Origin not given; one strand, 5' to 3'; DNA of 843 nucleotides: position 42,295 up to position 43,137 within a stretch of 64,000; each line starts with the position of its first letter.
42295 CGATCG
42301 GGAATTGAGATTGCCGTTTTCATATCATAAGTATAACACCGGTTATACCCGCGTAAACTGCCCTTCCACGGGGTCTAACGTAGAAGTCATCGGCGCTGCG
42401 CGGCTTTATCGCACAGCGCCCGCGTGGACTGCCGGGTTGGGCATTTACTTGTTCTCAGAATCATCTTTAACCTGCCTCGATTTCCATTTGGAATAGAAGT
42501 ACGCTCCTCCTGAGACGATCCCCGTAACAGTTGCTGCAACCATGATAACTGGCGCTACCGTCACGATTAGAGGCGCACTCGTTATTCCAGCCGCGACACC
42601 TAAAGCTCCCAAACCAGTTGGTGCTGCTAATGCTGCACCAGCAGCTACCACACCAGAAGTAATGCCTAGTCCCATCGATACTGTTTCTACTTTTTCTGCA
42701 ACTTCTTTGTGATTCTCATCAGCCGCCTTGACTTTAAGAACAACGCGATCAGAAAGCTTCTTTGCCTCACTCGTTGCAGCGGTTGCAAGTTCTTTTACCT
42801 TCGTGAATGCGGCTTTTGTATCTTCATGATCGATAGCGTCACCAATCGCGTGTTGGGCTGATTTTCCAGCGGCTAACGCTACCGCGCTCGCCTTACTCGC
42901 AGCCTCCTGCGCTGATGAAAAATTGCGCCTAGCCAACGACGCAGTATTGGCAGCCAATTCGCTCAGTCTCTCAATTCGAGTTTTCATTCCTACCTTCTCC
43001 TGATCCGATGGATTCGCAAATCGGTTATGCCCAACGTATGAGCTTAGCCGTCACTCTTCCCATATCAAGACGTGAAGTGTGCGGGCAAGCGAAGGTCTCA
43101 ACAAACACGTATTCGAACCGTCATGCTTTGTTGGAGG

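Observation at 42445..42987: Orphan low-G+C cassette encoding a helical plus glycine-zipper membrane protein of unknown function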

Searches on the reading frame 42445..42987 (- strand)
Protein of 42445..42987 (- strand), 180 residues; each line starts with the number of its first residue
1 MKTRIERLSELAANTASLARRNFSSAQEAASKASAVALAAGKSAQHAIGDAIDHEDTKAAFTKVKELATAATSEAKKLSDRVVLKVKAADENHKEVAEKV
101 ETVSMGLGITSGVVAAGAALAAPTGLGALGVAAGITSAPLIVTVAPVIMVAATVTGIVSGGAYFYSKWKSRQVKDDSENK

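Call 5: search_protein_families(library=pfam, proteins=[window:42445-42987:-], max_evalue=1)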
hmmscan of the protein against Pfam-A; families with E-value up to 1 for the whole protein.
window:42445-42987:- (180 aa): 3 families
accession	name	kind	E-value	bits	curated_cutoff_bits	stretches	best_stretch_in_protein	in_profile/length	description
PF15256.11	SPATIAL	-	0.067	14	27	1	24-100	31-104/201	SPATIAL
PF06105.17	Aph-1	-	0.075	12.8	25.6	1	88-163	95-172/231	Aph-1 protein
PF02557.22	VanY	-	0.16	12.2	25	1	26-80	47-99/132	D-alanyl-D-alanine carboxypeptidase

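Call 6: search_protein_families(library=ncbifam, proteins=[window:42445-42987:-], max_evalue=1)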
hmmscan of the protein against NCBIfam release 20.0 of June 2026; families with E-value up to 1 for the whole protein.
window:42445-42987:- (180 aa): 0 families

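Call 9: find_homologous_proteins(query=window:42448-42987:-, max_evalue=0.01)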
Query window:42448-42987:- (180 aa): 124 proteins with E <= 0.01 among 6382 candidates; the best 120 are listed.
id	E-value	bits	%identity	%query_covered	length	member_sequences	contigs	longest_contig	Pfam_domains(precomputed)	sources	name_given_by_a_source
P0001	8.2e-99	346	98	100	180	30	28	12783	-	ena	-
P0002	9.2e-94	329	94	100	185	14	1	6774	-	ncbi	ncbi:MAG: hypothetical protein ACKVP9_08735, partial [Burkholderiales bacterium]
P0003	2.8e-90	318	93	100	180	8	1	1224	-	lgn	-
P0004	3.0e-83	295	86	100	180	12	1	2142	-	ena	-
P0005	1.4e-77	277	80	100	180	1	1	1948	-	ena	-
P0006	6.0e-75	268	78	100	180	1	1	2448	-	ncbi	-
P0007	2.8e-73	263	77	100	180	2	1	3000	-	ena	-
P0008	1.9e-71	257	76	99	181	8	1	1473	-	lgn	-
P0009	1.2e-70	254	76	100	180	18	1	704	-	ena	-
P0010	2.9e-69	250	69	100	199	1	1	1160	-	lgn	-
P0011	4.2e-69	249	74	100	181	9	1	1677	-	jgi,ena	-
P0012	4.2e-69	249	75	100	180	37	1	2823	-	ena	-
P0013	7.8e-66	239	68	100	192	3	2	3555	-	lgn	-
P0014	1.0e-65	238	72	96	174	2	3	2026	-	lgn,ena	-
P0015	2.2e-65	237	63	98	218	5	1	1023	-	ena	-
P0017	3.3e-65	237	70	98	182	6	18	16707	-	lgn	-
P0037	3.3e-51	191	56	100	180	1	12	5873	-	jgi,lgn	-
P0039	4.6e-48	181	56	100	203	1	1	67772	-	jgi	jgi:hypothetical protein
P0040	5.2e-48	181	56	100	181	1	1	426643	-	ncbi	ncbi:hypothetical protein [Massilia sp. SYSU DXS3249]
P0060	1.8e-39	153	74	58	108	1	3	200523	-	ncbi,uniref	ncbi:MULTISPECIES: hypothetical protein [Giesbergeria]|uniref:Uncharacterized protein n=1 Tax=Giesbe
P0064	1.1e-37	147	52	94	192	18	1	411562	-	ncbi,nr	ncbi:hypothetical protein [Azotobacter chroococcum]|nr:hypothetical protein [Azotobacter chroococcum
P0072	2.0e-35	140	46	100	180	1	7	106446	-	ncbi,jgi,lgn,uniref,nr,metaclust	ncbi:hypothetical protein X805_39980 [Sphaerotilus natans subsp. natans DSM 6575]|jgi:hypothetical p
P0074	3.2e-35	139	51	94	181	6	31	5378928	-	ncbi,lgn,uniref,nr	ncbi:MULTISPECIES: hypothetical protein [Azotobacter]|uniref:hypothetical protein n=1 Tax=Azotobacte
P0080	5.1e-33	132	73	48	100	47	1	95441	-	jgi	-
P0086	5.8e-30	122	67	49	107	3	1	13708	-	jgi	jgi:hypothetical protein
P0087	3.1e-29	120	59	62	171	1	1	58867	-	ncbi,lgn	ncbi:MAG: hypothetical protein V4484_19575 [Pseudomonadota bacterium]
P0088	3.2e-29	120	69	49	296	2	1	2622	-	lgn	-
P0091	1.7e-28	117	69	50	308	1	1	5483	-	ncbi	-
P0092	2.0e-28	117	58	68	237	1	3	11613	-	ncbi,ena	-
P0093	8.6e-28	115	58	67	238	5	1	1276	-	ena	-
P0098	3.1e-26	110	70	49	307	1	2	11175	-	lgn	-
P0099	5.0e-26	109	59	50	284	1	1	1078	-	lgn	-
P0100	5.9e-26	109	65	47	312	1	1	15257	-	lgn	-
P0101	6.2e-26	109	70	49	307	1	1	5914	-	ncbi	-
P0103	3.1e-25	107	61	50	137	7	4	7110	-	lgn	-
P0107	2.3e-23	101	65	48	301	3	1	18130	-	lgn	-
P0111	1.4e-22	98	39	96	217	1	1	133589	-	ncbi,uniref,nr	ncbi:hypothetical protein [Undibacterium baiyunense]|uniref:Uncharacterized protein n=1 Tax=Undibact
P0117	2.7e-21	94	47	54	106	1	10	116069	-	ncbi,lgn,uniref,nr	ncbi:hypothetical protein [Azomonas macrocytogenes]|uniref:Uncharacterized protein n=1 Tax=Azomonas 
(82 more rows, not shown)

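Call 10: search_solved_structures(query=window:42448-42987:-, max_evalue=10)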
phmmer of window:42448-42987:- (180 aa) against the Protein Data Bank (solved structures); distinct sequences matched with E-value up to 10: 0.

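Call 11: search_protein_families(library=padloc, proteins=[window:42448-42987:-], max_evalue=10)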
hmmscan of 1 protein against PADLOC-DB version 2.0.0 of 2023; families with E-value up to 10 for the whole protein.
window:42448-42987:- (180 aa): 1 family
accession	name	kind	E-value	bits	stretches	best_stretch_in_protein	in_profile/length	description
PDLC03841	LeoBC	-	6e-05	20.3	1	22-167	354-505/601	-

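Call 12: search_protein_families(library=phrogs, proteins=[window:42448-42987:-], max_evalue=10)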
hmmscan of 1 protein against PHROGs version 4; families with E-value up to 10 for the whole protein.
window:42448-42987:- (180 aa): 4 families
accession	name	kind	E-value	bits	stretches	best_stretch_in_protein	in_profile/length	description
phrog_29088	-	unknown function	0.34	12.1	1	58-172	14-127/143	-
phrog_3201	-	tail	1.7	7.1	1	41-171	1357-1481/2408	tail fiber protein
phrog_944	-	moron, auxiliary metabolic gene and host takeover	3.4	8.3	1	110-176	133-194/235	membrane protein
phrog_7660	-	tail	5.2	5.5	1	21-116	352-447/1656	tail fiber protein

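Call 15: find_encoding_contigs(protein=window:42445-42987:-, flank=6000, max_places=6)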
Protein window:42445-42987:- (180 aa): 3 contigs read that carry it; 3 places shown.
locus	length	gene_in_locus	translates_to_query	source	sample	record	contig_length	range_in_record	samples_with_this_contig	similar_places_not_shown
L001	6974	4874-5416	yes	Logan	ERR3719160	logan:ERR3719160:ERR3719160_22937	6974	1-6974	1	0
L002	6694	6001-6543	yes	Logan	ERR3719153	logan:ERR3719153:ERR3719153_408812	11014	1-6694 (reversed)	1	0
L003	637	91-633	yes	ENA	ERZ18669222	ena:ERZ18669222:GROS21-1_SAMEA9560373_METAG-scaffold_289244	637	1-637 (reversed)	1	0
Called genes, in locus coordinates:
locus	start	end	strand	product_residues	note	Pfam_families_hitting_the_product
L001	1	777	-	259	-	?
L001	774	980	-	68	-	-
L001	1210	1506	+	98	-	PF20126:TumE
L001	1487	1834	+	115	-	PF25212:HVO_A0114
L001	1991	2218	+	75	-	PF04255:DUF433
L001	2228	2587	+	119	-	PF18480:DUF5615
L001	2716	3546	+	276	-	PF01209:Ubie_methyltran, PF02353:CMAS, PF13489:Methyltransf_23 (weak), PF08241:Methyltransf_11, PF08242:Methyltransf_12, PF13649:Methyltransf_25, PF13847:Methyltransf_31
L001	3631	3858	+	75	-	PF09720:Unstab_antitox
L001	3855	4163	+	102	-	PF05016:ParE_toxin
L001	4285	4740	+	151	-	PF04828:GFA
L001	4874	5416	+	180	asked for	-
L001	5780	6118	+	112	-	PF02452:PemK_toxin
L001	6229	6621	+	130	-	PF00903:Glyoxalase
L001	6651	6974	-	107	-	?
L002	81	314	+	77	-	PF04255:DUF433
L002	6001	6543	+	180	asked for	-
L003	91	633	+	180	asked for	-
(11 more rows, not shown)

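Call 16: find_encoding_contigs(protein=P0074, flank=6000, max_places=4)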
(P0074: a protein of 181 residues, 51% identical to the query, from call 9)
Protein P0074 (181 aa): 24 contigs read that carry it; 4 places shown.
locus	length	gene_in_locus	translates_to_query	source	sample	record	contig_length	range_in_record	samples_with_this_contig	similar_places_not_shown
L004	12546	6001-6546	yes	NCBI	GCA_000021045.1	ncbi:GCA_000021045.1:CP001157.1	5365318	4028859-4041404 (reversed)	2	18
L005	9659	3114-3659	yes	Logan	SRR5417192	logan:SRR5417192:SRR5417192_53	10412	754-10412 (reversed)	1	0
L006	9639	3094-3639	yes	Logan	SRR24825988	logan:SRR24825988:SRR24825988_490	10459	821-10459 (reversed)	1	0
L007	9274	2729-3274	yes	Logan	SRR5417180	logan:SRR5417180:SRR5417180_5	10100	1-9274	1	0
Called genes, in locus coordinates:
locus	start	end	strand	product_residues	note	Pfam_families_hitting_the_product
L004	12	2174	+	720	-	PF07715:Plug, PF00593:TonB_dep_Rec_b-barrel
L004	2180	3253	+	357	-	PF01497:Peripla_BP_2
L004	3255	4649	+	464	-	PF00148:Oxidored_nitro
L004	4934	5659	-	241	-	PF13489:Methyltransf_23, PF01209:Ubie_methyltran (weak), PF05148:Methyltransf_8 (weak), PF13847:Methyltransf_31, PF08241:Methyltransf_11, PF08242:Methyltransf_12, PF13649:Methyltransf_25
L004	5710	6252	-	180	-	-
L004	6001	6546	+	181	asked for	-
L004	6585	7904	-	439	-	PF19289:PmbA_TldD_3rd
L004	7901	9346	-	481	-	PF01523:PmbA_TldD_1st (weak), PF19289:PmbA_TldD_3rd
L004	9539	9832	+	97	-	PF08681:TacA1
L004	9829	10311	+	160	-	PF00583:Acetyltransf_1 (weak), PF13673:Acetyltransf_10 (weak), PF13508:Acetyltransf_7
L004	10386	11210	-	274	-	PF18421:Peptidase_M23_N, PF01551:Peptidase_M23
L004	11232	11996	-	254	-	PF01427:Peptidase_M15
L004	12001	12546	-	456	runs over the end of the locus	PF13742:tRNA_anti_2, PF01336:tRNA_anti-codon, PF02601:Exonuc_VII_L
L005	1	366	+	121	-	?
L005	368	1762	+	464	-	PF00148:Oxidored_nitro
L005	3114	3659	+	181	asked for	-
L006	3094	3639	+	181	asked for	-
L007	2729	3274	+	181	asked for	-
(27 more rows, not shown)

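Call 17: find_encoding_contigs(protein=P0040, flank=6000, max_places=3)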
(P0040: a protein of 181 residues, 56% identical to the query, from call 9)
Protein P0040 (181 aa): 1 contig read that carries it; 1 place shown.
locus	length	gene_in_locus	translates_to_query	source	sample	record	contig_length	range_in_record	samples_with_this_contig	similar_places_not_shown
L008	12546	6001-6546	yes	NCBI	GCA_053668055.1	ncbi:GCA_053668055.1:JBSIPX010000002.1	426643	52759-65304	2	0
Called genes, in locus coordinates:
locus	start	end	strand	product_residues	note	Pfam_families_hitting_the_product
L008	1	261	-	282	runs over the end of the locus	-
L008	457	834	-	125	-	PF03640:Lipoprotein_15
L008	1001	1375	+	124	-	PF00072:Response_reg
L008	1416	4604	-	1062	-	PF02811:PHP, PF07733:DNA_pol3_alpha, PF17657:DNA_pol3_finger, PF14579:HHH_6, PF01336:tRNA_anti-codon (weak)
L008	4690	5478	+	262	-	PF02567:PhzC-PhzF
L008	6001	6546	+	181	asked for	-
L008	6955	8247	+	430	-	PF01979:Amidohydro_1, PF07969:Amidohydro_3 (weak)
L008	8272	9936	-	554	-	PF21088:MS_channel_1st (weak), PF00924:MS_channel_2nd, PF21082:MS_channel_3rd (weak)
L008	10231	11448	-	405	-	PF04143:Sulf_transp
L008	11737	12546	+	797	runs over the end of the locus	PF07715:Plug, PF00593:TonB_dep_Rec_b-barrel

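Call 18: find_encoding_contigs(protein=P0080, flank=6000, max_places=3)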
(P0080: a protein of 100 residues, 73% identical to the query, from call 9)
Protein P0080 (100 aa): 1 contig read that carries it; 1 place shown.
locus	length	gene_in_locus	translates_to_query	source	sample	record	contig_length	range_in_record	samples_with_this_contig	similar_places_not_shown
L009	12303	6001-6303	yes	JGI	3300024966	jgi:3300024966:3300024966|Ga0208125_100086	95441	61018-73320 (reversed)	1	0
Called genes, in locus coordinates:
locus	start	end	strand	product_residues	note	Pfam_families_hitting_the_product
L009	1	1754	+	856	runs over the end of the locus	PF01590:GAF, PF08447:PAS_3, PF00989:PAS, PF08448:PAS_4 (weak), PF13426:PAS_9, PF08447:PAS_3 (weak), PF00990:GGDEF, PF00563:EAL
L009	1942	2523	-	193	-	-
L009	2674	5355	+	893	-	PF02629:CoA_binding, PF13380:CoA_binding_2, PF00549:Ligase_CoA (faint), PF13607:Succ_CoA_lig, PF19045:Ligase_CoA_2, PF13549:ATP-grasp_5, PF00583:Acetyltransf_1, PF13302:Acetyltransf_3 (weak)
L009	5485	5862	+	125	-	PF00581:Rhodanese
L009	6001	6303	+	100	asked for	-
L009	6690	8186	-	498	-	PF20154:LNT_N, PF00795:CN_hydrolase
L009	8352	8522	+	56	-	-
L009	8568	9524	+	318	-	PF13511:DUF4124 (weak), PF01551:Peptidase_M23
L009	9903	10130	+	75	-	PF13711:DUF4160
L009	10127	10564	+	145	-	PF10387:DUF2442 (weak)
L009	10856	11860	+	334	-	PF00004:AAA, PF13671:AAA_33 (weak)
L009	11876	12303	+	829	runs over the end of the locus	PF27160:Y4kK_N, PF00082:Peptidase_S8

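Call 19: find_encoding_contigs(protein=P0100, flank=6000, max_places=3)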
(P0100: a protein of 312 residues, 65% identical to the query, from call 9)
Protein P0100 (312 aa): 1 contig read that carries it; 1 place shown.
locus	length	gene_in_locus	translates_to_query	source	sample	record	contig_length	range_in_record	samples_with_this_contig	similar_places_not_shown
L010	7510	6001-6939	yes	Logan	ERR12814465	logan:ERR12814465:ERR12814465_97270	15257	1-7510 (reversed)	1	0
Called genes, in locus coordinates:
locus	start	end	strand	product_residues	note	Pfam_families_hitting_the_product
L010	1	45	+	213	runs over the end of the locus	-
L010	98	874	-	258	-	-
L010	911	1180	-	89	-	-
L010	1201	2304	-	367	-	-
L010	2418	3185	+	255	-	PF00589:Phage_integrase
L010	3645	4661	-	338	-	PF09397:FtsK_gamma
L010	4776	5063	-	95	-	-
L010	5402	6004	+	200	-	-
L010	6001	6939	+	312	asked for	-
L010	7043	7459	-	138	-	-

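Call 20: find_encoding_contigs(protein=P0111, flank=6000, max_places=3)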
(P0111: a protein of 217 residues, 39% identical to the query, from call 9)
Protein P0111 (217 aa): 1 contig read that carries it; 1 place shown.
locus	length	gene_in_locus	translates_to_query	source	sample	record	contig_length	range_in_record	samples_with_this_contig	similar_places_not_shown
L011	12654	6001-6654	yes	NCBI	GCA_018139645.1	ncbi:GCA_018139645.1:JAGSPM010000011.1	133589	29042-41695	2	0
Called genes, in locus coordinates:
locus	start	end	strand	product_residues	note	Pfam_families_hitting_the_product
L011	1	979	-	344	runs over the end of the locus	PF02322:Cyt_bd_oxida_II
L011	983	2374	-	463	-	PF01654:Cyt_bd_oxida_I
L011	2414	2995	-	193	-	PF12802:MarR_2 (weak), PF01022:HTH_5 (faint)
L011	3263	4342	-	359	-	PF01965:DJ-1_PfpI, PF17124:ThiJ_like (faint)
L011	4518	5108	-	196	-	PF17785:PUA_3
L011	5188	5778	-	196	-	PF21813:DUF6882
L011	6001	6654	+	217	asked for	-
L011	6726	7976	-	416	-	PF16401:DUF5009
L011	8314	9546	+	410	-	PF01547:SBP_bac_1, PF13416:SBP_bac_8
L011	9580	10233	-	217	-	PF00072:Response_reg, PF00196:GerE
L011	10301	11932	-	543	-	PF00512:HisKA, PF02518:HATPase_c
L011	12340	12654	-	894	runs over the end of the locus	PF07715:Plug, PF00593:TonB_dep_Rec_b-barrel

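Call 21: find_encoding_contigs(protein=P0072, flank=6000, max_places=3)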
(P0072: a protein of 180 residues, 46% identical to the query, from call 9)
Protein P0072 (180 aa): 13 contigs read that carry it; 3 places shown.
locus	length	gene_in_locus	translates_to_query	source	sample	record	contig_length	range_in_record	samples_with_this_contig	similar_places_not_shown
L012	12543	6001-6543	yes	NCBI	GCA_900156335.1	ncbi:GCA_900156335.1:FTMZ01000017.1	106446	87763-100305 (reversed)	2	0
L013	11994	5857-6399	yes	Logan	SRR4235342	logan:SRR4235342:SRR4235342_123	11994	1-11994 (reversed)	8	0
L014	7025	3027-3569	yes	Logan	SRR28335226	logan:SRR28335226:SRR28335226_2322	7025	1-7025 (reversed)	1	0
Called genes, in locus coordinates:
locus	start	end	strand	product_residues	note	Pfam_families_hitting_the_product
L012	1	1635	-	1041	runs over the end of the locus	PF00873:ACR_tran, PF03176:MMPL (weak), PF02355:SecD_SecF_C (faint)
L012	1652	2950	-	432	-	PF25919:BSH_CusB (faint), PF25917:BSH_RND, PF25885:HH_EMRA (weak), PF25876:HH_MFP_RND, PF25878:HH_AAEA_pHBA (weak), PF25944:Beta-barrel_RND, PF25967:RND-MFP_C, PF25989:YknX_C (faint)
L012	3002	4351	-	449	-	PF01794:Ferric_reduct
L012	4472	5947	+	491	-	PF00672:HAMP, PF00512:HisKA, PF02518:HATPase_c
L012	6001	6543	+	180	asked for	-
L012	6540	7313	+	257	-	PF00072:Response_reg, PF00486:Trans_reg_C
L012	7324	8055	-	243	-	PF00392:GntR, PF07729:FCD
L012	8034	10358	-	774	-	PF01425:Amidase, PF21986:AH_C, PF11533:AtzH-like, PF14534:DUF4440 (weak)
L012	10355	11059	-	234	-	PF00857:Isochorismatase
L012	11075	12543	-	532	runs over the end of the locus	PF00005:ABC_tran, PF13304:AAA_21 (faint), PF00005:ABC_tran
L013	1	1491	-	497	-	?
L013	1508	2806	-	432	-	PF25919:BSH_CusB (faint), PF25917:BSH_RND, PF25885:HH_EMRA (weak), PF25876:HH_MFP_RND, PF25878:HH_AAEA_pHBA (weak), PF25944:Beta-barrel_RND, PF25967:RND-MFP_C, PF25989:YknX_C (faint)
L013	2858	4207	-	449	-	PF01794:Ferric_reduct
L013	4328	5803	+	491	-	PF00672:HAMP, PF00512:HisKA, PF02518:HATPase_c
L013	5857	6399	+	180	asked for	-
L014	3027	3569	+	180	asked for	-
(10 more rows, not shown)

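Call 27: search_protein_families(library=pfam, alignment_id=A2, max_evalue=0.1)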
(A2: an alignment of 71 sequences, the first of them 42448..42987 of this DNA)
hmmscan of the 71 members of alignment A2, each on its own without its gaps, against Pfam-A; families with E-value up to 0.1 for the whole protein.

A. member 1, window:42448-42987:- (180 aa): 2 families
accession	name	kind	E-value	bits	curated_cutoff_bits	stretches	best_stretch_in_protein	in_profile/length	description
PF15256.11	SPATIAL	-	0.067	14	27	1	24-100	31-104/201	SPATIAL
PF06105.17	Aph-1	-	0.075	12.8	25.6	1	88-163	95-172/231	Aph-1 protein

B. families by the number of members that match (of 71 scanned): 58 families (the first 25 are shown)
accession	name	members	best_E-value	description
PF20990.2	DUF2207_C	8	0.0061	Predicted membrane protein (DUF2207) C-terminal domain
PF16013.10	DUF4781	6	0.0036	Domain of unknown function (DUF4781)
PF11981.13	DUF3482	5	7.1e-05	Domain of unknown function (DUF3482)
PF14242.11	DUF4342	5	0.0014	Domain of unknown function (DUF4342)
PF20663.3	COG4_N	3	0.00092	Conserved oligomeric Golgi complex subunit 4, N-terminal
PF17680.6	FlgO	3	0.007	FlgO protein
PF04988.17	AKAP95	2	0.00039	A-kinase anchoring protein 95 (AKAP95)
PF09851.14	SHOCT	2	0.00063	Short C-terminal domain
PF17173.10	DUF5129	2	0.0037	Domain of unknown function (DUF5129)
PF13167.11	GTP-bdg_N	2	0.0046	GTP-binding GTPase N-terminal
PF18755.6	RAMA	2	0.0091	Restriction Enzyme Adenine Methylase Associated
PF01035.26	DNA_binding_1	2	0.018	6-O-methylguanine DNA methyltransferase, DNA binding domain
PF06105.17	Aph-1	2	0.075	Aph-1 protein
PF22746.1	SHOCT-like_DUF2089-C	1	0.00024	SHOCT-like domain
PF06911.18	Senescence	1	0.0011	Senescence domain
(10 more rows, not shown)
